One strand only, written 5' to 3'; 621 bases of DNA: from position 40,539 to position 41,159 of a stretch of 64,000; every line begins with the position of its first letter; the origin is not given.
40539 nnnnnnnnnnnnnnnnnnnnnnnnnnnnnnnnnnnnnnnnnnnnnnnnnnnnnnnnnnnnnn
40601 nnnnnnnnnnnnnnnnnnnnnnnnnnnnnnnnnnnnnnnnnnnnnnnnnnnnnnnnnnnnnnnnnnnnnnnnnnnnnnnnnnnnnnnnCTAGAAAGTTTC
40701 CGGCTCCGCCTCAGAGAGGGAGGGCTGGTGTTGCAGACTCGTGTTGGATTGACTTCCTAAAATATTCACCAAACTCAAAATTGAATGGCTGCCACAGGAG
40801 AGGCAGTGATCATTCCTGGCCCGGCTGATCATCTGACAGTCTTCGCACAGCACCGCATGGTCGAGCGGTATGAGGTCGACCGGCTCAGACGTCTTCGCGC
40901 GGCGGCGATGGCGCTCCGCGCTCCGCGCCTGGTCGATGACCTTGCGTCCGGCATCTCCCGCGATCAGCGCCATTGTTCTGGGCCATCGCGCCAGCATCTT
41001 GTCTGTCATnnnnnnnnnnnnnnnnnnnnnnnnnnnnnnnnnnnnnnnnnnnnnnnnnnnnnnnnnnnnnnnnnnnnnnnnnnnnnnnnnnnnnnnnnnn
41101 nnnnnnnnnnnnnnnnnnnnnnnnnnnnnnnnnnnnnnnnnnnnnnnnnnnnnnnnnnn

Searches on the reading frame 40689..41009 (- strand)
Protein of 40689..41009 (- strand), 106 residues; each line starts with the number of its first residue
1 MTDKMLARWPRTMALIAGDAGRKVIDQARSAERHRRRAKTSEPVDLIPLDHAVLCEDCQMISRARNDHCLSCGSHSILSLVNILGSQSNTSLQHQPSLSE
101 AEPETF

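Call 17: search_protein_families(library=pfam, proteins=[window:40689-41009:-], max_evalue=0.01)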
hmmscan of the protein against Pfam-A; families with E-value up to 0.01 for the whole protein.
window:40689-41009:- (106 aa): 1 family
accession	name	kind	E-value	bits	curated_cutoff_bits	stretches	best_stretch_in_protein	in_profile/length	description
PF13920.12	zf-C3HC4_3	-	0.0029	17.8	27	1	46-74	17-44/49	Zinc finger, C3HC4 type (RING finger)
